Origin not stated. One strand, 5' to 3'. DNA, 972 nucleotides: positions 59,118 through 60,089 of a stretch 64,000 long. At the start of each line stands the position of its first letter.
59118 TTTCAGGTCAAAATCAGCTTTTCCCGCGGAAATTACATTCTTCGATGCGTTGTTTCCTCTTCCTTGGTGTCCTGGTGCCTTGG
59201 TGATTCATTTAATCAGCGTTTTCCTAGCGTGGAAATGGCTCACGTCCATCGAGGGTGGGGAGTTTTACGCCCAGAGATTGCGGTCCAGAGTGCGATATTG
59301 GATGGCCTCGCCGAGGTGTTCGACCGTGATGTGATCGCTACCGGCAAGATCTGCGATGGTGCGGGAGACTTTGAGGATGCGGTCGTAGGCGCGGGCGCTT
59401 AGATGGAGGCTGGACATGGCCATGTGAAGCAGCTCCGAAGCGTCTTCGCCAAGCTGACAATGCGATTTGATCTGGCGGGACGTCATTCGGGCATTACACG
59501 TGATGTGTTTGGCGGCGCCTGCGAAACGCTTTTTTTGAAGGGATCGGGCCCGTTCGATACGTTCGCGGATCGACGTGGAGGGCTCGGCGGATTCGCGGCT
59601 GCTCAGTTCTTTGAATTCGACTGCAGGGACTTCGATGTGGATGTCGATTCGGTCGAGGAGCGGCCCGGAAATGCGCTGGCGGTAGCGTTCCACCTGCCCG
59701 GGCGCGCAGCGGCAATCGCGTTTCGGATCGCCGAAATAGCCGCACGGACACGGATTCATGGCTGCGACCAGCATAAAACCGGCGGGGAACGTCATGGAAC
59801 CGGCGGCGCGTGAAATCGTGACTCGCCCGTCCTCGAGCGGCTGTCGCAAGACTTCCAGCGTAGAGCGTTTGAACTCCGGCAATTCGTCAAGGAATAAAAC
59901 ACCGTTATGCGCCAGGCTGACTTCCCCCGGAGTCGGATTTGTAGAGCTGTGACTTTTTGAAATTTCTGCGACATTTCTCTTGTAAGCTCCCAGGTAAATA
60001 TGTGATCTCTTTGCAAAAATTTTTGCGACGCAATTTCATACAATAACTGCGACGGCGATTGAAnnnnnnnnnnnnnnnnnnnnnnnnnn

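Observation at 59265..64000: Tn7-like transposon (tnsA-tnsB-tnsC-tniQ) inserted inside comM in a non-proteobacterial-looking genome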

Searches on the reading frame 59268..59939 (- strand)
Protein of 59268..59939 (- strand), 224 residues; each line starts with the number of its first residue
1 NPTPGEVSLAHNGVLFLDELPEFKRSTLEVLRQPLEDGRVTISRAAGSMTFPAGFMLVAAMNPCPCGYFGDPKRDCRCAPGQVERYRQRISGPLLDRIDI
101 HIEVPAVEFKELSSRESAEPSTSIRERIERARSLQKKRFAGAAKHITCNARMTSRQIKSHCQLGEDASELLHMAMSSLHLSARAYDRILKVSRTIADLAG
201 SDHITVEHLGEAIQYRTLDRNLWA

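Call 6: search_protein_families(library=pfam, proteins=[window:59268-59939:-], max_evalue=0.01)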
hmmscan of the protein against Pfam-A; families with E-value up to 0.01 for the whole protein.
window:59268-59939:- (224 aa): 4 families
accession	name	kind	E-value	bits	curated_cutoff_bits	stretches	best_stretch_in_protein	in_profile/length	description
PF01078.27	Mg_chelatase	-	2.6e-52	177.7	20.3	1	2-111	97-206/207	Magnesium chelatase, subunit ChlI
PF13335.12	Mg_chelatase_C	-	1.5e-33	115.7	26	1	119-216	2-94/94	Magnesium chelatase, subunit ChlI C-terminal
PF00493.29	MCM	-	1.1e-05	25.1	23.3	1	5-68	115-177/224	MCM P-loop domain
PF07728.20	AAA_5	-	1.4e-05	25.5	22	1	12-65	67-125/139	AAA domain (dynein-related subfamily)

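Call 7: search_protein_families(library=ncbifam, proteins=[window:59268-59939:-], max_evalue=0.01)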
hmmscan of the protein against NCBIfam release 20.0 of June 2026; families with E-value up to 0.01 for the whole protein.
window:59268-59939:- (224 aa): 7 families
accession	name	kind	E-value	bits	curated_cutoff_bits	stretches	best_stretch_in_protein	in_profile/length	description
TIGR00368.1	TIGR00368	hypoth_equivalog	2.7e-86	290.1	362.4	1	1-216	285-499/499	YifB family Mg chelatase-like AAA ATPase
NF007365.0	PRK09862.1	equivalog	1.8e-61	208.3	530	1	2-222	285-498/506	YifB family Mg chelatase-like AAA ATPase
TIGR02442.1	Cob-chelat-sub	hypoth_equivalog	9e-10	37.6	779.45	1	4-63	120-179/641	putative cobaltochelatase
TIGR02031.1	BchD-ChlD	equivalog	4.3e-06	25.7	499.55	1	7-65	87-145/608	magnesium chelatase ATPase subunit D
TIGR02902.1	spore_lonB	equivalog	0.0014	17.4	723.3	1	2-44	166-208/531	ATP-dependent protease LonB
TIGR02030.1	BchI-ChlI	equivalog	0.0042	16.3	466.95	0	4-63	124-183/337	magnesium chelatase ATPase subunit I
NF000868.0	PRK00080.1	equivalog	0.0077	15.2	282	0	8-43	99-134/330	Holliday junction branch migration DNA helicase RuvB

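Call 32: find_homologous_proteins(query=window:59268-59939:-, max_evalue=1e-20)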
Query window:59268-59939:- (224 aa): 8000 proteins with E <= 1e-20 among 8000 candidates; the best 120 are listed.
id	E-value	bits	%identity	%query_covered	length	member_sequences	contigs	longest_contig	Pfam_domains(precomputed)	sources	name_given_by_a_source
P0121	2.9e-145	499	100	100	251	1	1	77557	PF13335.13,PF00493.30,PF07728.21,PF01078.28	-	-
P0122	3.8e-107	375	78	100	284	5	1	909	PF13335.13,PF00493.30,PF07728.21,PF01078.28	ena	-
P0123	5.6e-107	374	75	100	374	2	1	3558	PF00158.33,PF13335.13,PF00493.30,PF07728.21,PF01078.28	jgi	-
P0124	1.0e-106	373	75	100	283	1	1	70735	PF13335.13,PF00493.30,PF01078.28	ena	-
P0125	1.5e-106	373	74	100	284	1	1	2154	PF13335.13,PF00493.30,PF01078.28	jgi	jgi:magnesium chelatase family protein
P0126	1.6e-106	373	75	100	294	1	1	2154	PF13335.13,PF00493.30,PF07728.21,PF01078.28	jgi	-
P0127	4.0e-106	371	73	99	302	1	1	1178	PF13335.13,PF00493.30,PF07728.21,PF01078.28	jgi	jgi:magnesium chelatase family protein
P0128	2.3e-105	369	74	100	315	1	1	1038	PF13335.13,PF00493.30,PF07728.21,PF01078.28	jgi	jgi:magnesium chelatase family protein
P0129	2.8e-105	369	74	100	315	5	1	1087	PF13335.13,PF00493.30,PF07728.21,PF01078.28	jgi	jgi:magnesium chelatase family protein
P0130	4.2e-105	368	74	100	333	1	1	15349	PF00158.33,PF13335.13,PF00493.30,PF05496.19,PF07728.21,PF01078.28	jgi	jgi:magnesium chelatase family protein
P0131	5.0e-105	368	73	100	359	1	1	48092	PF13335.13,PF00493.30,PF07728.21,PF01078.28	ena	-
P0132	5.6e-105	368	75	100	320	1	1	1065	PF00158.33,PF13335.13,PF00493.30,PF07728.21,PF01078.28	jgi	-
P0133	1.2e-104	366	73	100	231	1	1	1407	PF13335.13,PF00493.30,PF01078.28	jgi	jgi:magnesium chelatase family protein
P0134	1.3e-104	366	74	100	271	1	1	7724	PF13335.13,PF00493.30,PF01078.28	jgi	-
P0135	1.6e-104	366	73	100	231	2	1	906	PF13335.13,PF00493.30,PF07728.21,PF01078.28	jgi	jgi:magnesium chelatase family protein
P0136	2.0e-104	366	71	100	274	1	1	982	PF13335.13,PF00493.30,PF01078.28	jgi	jgi:magnesium chelatase family protein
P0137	3.4e-104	365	74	99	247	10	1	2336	PF13335.13,PF01078.28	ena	-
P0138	3.9e-104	365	73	99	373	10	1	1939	PF00158.33,PF13335.13,PF00493.30,PF07728.21,PF01078.28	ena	-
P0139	4.5e-104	365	73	100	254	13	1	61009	PF13335.13,PF00493.30,PF01078.28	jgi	jgi:magnesium chelatase family protein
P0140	5.5e-104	364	75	100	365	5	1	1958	PF00158.33,PF13335.13,PF00493.30,PF07728.21,PF01078.28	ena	-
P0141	5.8e-104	364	73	100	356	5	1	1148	PF00158.33,PF13335.13,PF00493.30,PF05496.19,PF07728.21,PF01078.28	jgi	jgi:magnesium chelatase family protein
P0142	5.9e-104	364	73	100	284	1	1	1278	PF13335.13,PF00493.30,PF01078.28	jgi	jgi:magnesium chelatase family protein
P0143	6.2e-104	364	73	100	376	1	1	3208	PF00158.33,PF13335.13,PF00493.30,PF05496.19,PF07728.21,PF01078.28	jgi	jgi:magnesium chelatase family protein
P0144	6.9e-104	364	71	100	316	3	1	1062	PF00158.33,PF13335.13,PF00493.30,PF07728.21,PF01078.28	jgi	jgi:magnesium chelatase family protein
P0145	8.3e-104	364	73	100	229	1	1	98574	PF13335.13,PF00493.30,PF07728.21,PF01078.28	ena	-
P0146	1.1e-103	363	74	100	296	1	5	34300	PF13335.13,PF00493.30,PF05496.19,PF07728.21,PF01078.28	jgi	-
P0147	1.2e-103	363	74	100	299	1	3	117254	PF00158.33,PF13335.13,PF00493.30,PF05496.19,PF07728.21,PF01078.28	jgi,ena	-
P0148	1.5e-103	363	71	100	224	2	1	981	PF13335.13,PF00493.30,PF01078.28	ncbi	-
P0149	3.1e-103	362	74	100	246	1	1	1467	PF13335.13,PF00493.30,PF01078.28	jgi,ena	jgi:magnesium chelatase family protein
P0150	4.0e-103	361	74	100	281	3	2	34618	PF13335.13,PF00493.30,PF07728.21,PF01078.28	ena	-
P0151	5.2e-103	361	73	100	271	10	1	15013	PF13335.13,PF00493.30,PF01078.28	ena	-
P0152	5.4e-103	361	71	100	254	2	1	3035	PF13335.13,PF00493.30,PF01078.28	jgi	jgi:magnesium chelatase family protein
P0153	8.1e-103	360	73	100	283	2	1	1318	PF13335.13,PF01078.28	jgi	jgi:magnesium chelatase family protein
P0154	8.7e-103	360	73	99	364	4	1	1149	PF00158.33,PF13335.13,PF00493.30,PF07728.21,PF01078.28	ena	-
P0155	1.1e-102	360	73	99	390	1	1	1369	PF13335.13,PF00493.30,PF07728.21,PF01078.28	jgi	-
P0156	1.2e-102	360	74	100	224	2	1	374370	PF13335.13,PF00493.30,PF07728.21,PF01078.28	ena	-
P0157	1.3e-102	360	74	100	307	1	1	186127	PF00158.33,PF13335.13,PF00493.30,PF05496.19,PF07728.21,PF01078.28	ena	-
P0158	1.4e-102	360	72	100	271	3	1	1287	PF13335.13,PF00493.30,PF01078.28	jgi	jgi:magnesium chelatase family protein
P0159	1.6e-102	360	73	100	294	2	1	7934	PF13335.13,PF00493.30,PF07728.21,PF01078.28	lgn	-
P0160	1.6e-102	359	73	100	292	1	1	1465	PF13335.13,PF00493.30,PF07728.21,PF01078.28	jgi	jgi:magnesium chelatase family protein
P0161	1.8e-102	359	72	100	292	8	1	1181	PF13335.13,PF00493.30,PF07728.21,PF01078.28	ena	-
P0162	1.9e-102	359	72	100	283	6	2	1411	PF13335.13,PF00493.30,PF07728.21,PF01078.28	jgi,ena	-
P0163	2.4e-102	359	73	99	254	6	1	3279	PF13335.13,PF00493.30,PF01078.28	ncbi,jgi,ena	-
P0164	2.8e-102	359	71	100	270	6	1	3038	PF13335.13,PF00493.30,PF01078.28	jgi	jgi:magnesium chelatase family protein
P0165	2.8e-102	359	73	99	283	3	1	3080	PF13335.13,PF00493.30,PF01078.28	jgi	jgi:magnesium chelatase family protein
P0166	2.9e-102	359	73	100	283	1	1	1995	PF13335.13,PF00493.30,PF01078.28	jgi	-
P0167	2.9e-102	359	73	99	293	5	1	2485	PF13335.13,PF00493.30,PF07728.21,PF01078.28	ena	-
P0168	3.5e-102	358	73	100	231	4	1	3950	PF13335.13,PF01078.28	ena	-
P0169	4.0e-102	358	73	100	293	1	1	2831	PF13335.13,PF00493.30,PF07728.21,PF01078.28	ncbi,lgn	-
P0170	4.3e-102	358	73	99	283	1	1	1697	PF13335.13,PF01078.28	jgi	jgi:magnesium chelatase family protein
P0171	4.9e-102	358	71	100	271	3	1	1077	PF13335.13,PF00493.30,PF01078.28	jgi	jgi:magnesium chelatase family protein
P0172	5.0e-102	358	71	100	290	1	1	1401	PF13335.13,PF00493.30,PF07728.21,PF01078.28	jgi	jgi:magnesium chelatase family protein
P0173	5.7e-102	358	73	99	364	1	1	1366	PF13335.13,PF00493.30,PF05496.19,PF07728.21,PF01078.28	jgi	jgi:magnesium chelatase family protein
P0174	6.0e-102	358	71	99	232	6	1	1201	PF13335.13,PF00493.30,PF07728.21,PF01078.28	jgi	jgi:magnesium chelatase family protein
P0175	8.2e-102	357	71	100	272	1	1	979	PF13335.13,PF00493.30,PF01078.28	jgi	-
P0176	8.5e-102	357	71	99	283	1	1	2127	PF13335.13,PF00493.30,PF01078.28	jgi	jgi:magnesium chelatase family protein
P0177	8.6e-102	357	73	99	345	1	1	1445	PF13335.13,PF00493.30,PF07728.21,PF01078.28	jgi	jgi:magnesium chelatase family protein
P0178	9.0e-102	357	75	100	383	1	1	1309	PF13335.13,PF00493.30,PF07728.21,PF01078.28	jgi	-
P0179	1.0e-101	357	71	100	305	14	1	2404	PF13335.13,PF00493.30,PF07728.21,PF01078.28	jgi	jgi:magnesium chelatase family protein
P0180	1.1e-101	357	73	100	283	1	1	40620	PF13335.13,PF01078.28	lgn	-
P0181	1.4e-101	356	69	100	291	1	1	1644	PF13335.13,PF00493.30,PF01078.28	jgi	-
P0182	1.6e-101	356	72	100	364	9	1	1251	PF13335.13,PF00493.30,PF07728.21,PF01078.28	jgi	jgi:magnesium chelatase family protein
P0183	1.8e-101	356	71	99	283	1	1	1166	PF13335.13,PF07728.21,PF01078.28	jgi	jgi:magnesium chelatase family protein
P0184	2.2e-101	356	72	100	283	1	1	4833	PF13335.13,PF01078.28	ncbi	-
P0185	2.2e-101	356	73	99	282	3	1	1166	PF13335.13,PF00493.30,PF01078.28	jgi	-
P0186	2.3e-101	356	71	100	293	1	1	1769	PF13335.13,PF00493.30,PF07728.21,PF01078.28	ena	-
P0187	2.6e-101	356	72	100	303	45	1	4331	PF00158.33,PF13335.13,PF00493.30,PF07728.21,PF01078.28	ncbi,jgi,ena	jgi:magnesium chelatase family protein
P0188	3.6e-101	355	72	99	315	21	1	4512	PF00158.33,PF13335.13,PF00493.30,PF07728.21,PF01078.28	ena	-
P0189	4.3e-101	355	71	100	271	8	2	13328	PF13335.13,PF00493.30,PF01078.28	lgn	-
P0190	4.7e-101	355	72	99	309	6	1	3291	PF13335.13,PF00493.30,PF07728.21,PF01078.28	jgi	jgi:magnesium chelatase family protein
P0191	5.3e-101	355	71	100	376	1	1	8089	PF13335.13,PF00493.30,PF07728.21,PF01078.28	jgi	jgi:magnesium chelatase family protein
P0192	6.8e-101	354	71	100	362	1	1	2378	PF13335.13,PF00493.30,PF07728.21,PF01078.28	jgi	jgi:magnesium chelatase family protein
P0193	7.4e-101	354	71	100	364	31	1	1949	PF00158.33,PF13335.13,PF00493.30,PF07728.21,PF01078.28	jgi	jgi:magnesium chelatase family protein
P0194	7.5e-101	354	71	100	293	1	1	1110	PF13335.13,PF00493.30,PF07728.21,PF01078.28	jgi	jgi:magnesium chelatase family protein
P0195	7.6e-101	354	71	100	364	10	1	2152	PF00158.33,PF13335.13,PF00493.30,PF07728.21,PF01078.28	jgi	jgi:magnesium chelatase family protein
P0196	7.9e-101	354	71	99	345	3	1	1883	PF13335.13,PF00493.30,PF07728.21,PF01078.28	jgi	-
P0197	9.5e-101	354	71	100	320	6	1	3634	PF00158.33,PF13335.13,PF00493.30,PF07728.21,PF01078.28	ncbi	ncbi:MAG: magnesium chelatase, partial [Verrucomicrobia bacterium]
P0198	1.1e-100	353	71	100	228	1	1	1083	PF13335.13,PF00493.30,PF01078.28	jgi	jgi:magnesium chelatase family protein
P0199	1.2e-100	353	70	99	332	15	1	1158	PF00158.33,PF13335.13,PF00493.30,PF07728.21,PF01078.28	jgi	jgi:magnesium chelatase family protein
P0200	1.3e-100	353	72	100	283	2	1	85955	PF13335.13,PF00493.30,PF01078.28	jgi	-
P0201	1.5e-100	353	72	99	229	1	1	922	PF13335.13,PF00493.30,PF01078.28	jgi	jgi:magnesium chelatase family protein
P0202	1.8e-100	353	71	100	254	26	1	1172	PF13335.13,PF00493.30,PF01078.28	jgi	-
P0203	3.2e-100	352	70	100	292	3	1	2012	PF13335.13,PF00493.30,PF07728.21,PF01078.28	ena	-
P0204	3.6e-100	352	71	99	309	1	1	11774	PF00158.33,PF13335.13,PF00493.30,PF07728.21,PF01078.28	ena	-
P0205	4.0e-100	352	72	99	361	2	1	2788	PF00158.33,PF13335.13,PF00493.30,PF05496.19,PF07728.21,PF01078.28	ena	-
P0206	4.2e-100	352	72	100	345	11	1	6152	PF13335.13,PF00493.30,PF07728.21,PF01078.28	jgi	jgi:magnesium chelatase family protein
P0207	4.3e-100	352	71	100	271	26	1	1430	PF13335.13,PF01078.28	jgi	jgi:magnesium chelatase family protein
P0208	4.5e-100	352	70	100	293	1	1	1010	PF13335.13,PF00493.30,PF07728.21,PF01078.28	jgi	jgi:magnesium chelatase family protein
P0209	6.0e-100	351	68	100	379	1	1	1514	PF00158.33,PF13335.13,PF00493.30,PF07728.21,PF01078.28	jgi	jgi:magnesium chelatase family protein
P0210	6.5e-100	351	71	99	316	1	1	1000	PF00158.33,PF13335.13,PF00493.30,PF07728.21,PF01078.28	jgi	jgi:magnesium chelatase family protein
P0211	6.5e-100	351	71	100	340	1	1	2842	PF00158.33,PF13335.13,PF00493.30,PF07728.21,PF01078.28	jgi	jgi:magnesium chelatase family protein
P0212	6.9e-100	351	68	100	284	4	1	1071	PF13335.13,PF00493.30,PF07728.21,PF01078.28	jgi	jgi:magnesium chelatase family protein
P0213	7.9e-100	351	70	100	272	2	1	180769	PF13335.13,PF00493.30,PF01078.28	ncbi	-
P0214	8.4e-100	351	72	100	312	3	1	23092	PF13335.13,PF00493.30,PF07728.21,PF01078.28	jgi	-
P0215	9.0e-100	350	70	100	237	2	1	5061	PF13335.13,PF00493.30,PF01078.28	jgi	jgi:magnesium chelatase family protein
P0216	9.1e-100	350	71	99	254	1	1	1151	PF13335.13,PF00493.30,PF01078.28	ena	-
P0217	9.6e-100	350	70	100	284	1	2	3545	PF13335.13,PF00493.30,PF07728.21,PF01078.28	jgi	jgi:magnesium chelatase family protein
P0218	1.1e-99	350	70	100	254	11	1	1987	PF13335.13,PF00493.30,PF01078.28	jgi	jgi:magnesium chelatase family protein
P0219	1.3e-99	350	73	100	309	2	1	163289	PF00158.33,PF13335.13,PF00493.30,PF07728.21,PF01078.28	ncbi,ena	-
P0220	1.3e-99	350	71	100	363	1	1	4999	PF13335.13,PF00493.30,PF07728.21,PF01078.28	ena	-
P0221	1.5e-99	350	71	100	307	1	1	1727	PF13335.13,PF00493.30,PF07728.21,PF01078.28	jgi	jgi:magnesium chelatase family protein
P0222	1.6e-99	350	72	99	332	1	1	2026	PF13335.13,PF00493.30,PF07728.21,PF01078.28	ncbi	-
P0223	1.7e-99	350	71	100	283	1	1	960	PF13335.13,PF00493.30,PF07728.21,PF01078.28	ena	-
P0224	2.0e-99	349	70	100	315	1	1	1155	PF00158.33,PF13335.13,PF00493.30,PF07728.21,PF01078.28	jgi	jgi:magnesium chelatase family protein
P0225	2.0e-99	349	71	100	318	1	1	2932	PF13335.13,PF00493.30,PF07728.21,PF01078.28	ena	-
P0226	2.1e-99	349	70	100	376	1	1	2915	PF00158.33,PF13335.13,PF00493.30,PF07728.21,PF01078.28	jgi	jgi:magnesium chelatase family protein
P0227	2.1e-99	349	70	100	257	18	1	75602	PF13335.13,PF00493.30,PF01078.28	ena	-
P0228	2.2e-99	349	68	100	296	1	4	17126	PF13335.13,PF00493.30,PF07728.21,PF01078.28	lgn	-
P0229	4.0e-99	348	69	100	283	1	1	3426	PF13335.13,PF01078.28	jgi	jgi:magnesium chelatase family protein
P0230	4.2e-99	348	69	100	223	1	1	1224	PF13335.13,PF00493.30,PF01078.28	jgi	jgi:magnesium chelatase family protein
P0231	4.2e-99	348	70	100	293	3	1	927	PF13335.13,PF00493.30,PF07728.21,PF01078.28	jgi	-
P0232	4.2e-99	348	70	100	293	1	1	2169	PF13335.13,PF00493.30,PF07728.21,PF01078.28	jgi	-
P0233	4.8e-99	348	70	100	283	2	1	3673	PF13335.13,PF01078.28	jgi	jgi:magnesium chelatase family protein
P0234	4.8e-99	348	70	99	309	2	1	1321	PF00158.33,PF13335.13,PF00493.30,PF07728.21,PF01078.28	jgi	jgi:magnesium chelatase family protein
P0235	4.9e-99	348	70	100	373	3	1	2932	PF00158.33,PF13335.13,PF00493.30,PF07728.21,PF01078.28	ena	-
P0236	5.0e-99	348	69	100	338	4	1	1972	PF00158.33,PF13335.13,PF00493.30,PF07728.21,PF01078.28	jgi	jgi:magnesium chelatase family protein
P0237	5.5e-99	348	70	100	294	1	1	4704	PF13335.13,PF00493.30,PF01078.28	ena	-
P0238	5.5e-99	348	70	100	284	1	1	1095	PF13335.13,PF00493.30,PF07728.21,PF01078.28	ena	-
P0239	6.7e-99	348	71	99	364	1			PF00158.33,PF13335.13,PF00493.30,PF05496.19,PF07728.21,PF01078.28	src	-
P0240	7.2e-99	348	71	97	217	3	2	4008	PF13335.13,PF01078.28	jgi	-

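Call 33: find_encoding_contigs(protein=P0156, flank=10000, max_places=3)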
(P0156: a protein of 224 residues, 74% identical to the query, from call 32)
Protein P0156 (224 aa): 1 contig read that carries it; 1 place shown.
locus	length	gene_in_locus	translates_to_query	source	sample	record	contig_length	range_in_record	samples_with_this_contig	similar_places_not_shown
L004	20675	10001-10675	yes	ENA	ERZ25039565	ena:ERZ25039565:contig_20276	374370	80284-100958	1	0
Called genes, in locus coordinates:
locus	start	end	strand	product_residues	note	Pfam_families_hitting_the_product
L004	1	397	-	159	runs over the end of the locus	-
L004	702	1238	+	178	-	PF07690:MFS_1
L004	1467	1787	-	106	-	PF01850:PIN (weak)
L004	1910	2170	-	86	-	PF04014:MazE_antitoxin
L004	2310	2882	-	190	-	PF00857:Isochorismatase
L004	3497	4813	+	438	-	PF01070:FMN_dh, PF00478:IMPDH, PF03060:NMO (weak), PF01645:Glu_synthase (weak)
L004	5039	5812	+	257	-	PF13489:Methyltransf_23, PF01209:Ubie_methyltran, PF13847:Methyltransf_31, PF08241:Methyltransf_11, PF08242:Methyltransf_12, PF13649:Methyltransf_25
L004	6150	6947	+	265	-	PF14023:Bestrophin-like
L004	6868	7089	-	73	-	-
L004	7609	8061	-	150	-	PF00583:Acetyltransf_1, PF13420:Acetyltransf_4 (weak), PF13508:Acetyltransf_7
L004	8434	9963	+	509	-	PF05362:Lon_C (weak), PF13541:ChlI, PF01078:Mg_chelatase, PF00158:Sigma54_activat (faint), PF07728:AAA_5, PF00493:MCM (weak), PF13335:Mg_chelatase_C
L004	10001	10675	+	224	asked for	PF00493:MCM (weak), PF01078:Mg_chelatase, PF07728:AAA_5 (faint), PF13335:Mg_chelatase_C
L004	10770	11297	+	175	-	-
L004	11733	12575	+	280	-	PF01797:Y1_Tnp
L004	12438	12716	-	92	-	-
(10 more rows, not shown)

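Call 34: find_encoding_contigs(protein=P0145, flank=10000, max_places=3)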
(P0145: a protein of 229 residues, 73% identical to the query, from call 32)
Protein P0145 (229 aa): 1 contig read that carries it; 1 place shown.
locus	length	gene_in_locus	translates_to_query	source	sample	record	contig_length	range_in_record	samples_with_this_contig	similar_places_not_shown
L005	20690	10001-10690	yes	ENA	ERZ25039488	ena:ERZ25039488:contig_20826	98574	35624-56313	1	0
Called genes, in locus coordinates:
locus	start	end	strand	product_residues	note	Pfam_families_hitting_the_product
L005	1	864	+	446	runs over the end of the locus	PF00202:Aminotran_3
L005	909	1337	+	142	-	PF16798:DUF5069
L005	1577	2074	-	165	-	-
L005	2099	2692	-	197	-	PF04966:OprB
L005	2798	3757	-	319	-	PF00294:PfkB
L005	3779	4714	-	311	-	PF02896:PEP-utilizers_C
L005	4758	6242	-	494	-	PF00359:PTS_EIIA_2, PF00381:PTS-HPr, PF05524:PEP-utilisers_N, PF00391:PEP-utilizers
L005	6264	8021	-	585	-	PF02302:PTS_IIB, PF25554:PTS_EIIB_BC_N, PF02378:PTS_EIIC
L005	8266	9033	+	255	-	PF08220:HTH_DeoR, PF08279:HTH_11, PF00455:DeoRC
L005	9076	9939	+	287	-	PF05362:Lon_C (weak), PF13541:ChlI, PF01078:Mg_chelatase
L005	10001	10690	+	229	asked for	PF00493:MCM (weak), PF01078:Mg_chelatase, PF07728:AAA_5 (faint), PF13335:Mg_chelatase_C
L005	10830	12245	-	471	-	-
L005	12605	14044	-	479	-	PF13181:TPR_8 (faint), PF13428:TPR_14 (faint), PF13432:TPR_16 (faint), PF23914:TPR_CcmH_CycH (faint), PF00515:TPR_1 (faint), PF07719:TPR_2 (faint), PF13414:TPR_11 (faint), PF13431:TPR_17 (faint), +1 more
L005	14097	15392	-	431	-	PF00069:Pkinase, PF03109:ABC1 (faint), PF07714:PK_Tyr_Ser-Thr, PF14531:Kinase-like (weak)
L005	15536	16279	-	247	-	-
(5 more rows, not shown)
